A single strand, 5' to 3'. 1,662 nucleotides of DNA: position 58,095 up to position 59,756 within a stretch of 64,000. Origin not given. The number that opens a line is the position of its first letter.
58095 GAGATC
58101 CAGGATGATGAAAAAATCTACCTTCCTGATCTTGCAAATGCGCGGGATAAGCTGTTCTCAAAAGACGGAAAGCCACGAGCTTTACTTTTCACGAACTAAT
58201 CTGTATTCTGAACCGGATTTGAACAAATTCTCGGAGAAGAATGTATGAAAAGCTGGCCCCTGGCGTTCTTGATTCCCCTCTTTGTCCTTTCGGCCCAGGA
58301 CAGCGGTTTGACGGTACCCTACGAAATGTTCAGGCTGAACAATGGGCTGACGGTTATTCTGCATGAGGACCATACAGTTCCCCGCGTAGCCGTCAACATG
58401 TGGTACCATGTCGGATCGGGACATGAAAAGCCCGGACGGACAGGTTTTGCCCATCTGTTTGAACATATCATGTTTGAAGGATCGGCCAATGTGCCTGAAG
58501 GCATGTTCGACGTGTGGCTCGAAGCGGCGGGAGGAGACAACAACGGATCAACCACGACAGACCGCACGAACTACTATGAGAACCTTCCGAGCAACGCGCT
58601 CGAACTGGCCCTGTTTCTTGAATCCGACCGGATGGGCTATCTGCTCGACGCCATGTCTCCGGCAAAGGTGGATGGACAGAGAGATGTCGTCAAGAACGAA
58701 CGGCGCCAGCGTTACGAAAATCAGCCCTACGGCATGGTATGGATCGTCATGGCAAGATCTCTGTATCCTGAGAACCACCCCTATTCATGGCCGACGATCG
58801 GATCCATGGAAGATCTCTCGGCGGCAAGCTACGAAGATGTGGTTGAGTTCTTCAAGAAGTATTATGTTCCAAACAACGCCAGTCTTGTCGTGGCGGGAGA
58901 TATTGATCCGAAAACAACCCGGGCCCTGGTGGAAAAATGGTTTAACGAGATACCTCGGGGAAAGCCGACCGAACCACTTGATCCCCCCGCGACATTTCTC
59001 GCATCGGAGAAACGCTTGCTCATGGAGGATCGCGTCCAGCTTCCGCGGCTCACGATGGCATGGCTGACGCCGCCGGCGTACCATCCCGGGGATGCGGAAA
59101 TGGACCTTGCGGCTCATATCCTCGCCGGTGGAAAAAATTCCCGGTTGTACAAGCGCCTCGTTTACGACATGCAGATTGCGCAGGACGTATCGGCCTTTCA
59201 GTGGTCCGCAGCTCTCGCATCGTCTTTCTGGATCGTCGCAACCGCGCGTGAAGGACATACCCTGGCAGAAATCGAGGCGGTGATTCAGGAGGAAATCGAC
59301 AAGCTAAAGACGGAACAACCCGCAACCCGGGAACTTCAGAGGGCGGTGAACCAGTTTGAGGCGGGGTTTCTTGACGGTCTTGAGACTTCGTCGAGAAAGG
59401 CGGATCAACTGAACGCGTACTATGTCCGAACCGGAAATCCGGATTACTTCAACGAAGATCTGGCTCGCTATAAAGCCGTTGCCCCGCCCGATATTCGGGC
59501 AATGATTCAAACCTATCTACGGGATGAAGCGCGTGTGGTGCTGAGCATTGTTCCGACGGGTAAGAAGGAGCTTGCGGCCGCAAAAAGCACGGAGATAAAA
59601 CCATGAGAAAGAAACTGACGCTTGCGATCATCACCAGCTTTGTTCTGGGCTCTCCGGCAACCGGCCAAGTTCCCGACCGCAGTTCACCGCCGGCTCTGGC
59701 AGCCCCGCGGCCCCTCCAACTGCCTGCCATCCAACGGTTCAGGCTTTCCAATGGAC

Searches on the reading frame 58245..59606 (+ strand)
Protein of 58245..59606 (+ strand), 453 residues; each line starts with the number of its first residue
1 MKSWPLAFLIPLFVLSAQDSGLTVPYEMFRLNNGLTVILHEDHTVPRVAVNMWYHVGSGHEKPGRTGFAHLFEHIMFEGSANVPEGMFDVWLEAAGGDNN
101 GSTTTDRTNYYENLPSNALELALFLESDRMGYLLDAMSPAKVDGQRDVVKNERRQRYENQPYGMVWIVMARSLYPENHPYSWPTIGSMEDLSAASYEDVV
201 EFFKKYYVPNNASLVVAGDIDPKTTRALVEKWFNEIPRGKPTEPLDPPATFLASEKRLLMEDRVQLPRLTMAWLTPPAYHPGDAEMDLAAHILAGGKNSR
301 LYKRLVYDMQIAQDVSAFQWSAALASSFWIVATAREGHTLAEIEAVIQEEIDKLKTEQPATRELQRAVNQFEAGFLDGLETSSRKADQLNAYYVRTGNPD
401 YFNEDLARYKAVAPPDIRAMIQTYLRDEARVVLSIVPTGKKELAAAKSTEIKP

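Call 8: search_protein_families(library=pfam, proteins=[window:58245-59606:+], max_evalue=0.001)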
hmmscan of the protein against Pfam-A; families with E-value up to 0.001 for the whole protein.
window:58245-59606:+ (453 aa): 2 families
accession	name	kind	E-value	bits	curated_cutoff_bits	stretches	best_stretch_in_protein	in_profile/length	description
PF05193.26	Peptidase_M16_C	-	2.8e-35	122.2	23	1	195-370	3-180/181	Peptidase M16 inactive domain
PF00675.25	Peptidase_M16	-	2.9e-18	66.6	22.3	1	37-156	2-119/149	Insulinase (Peptidase family M16)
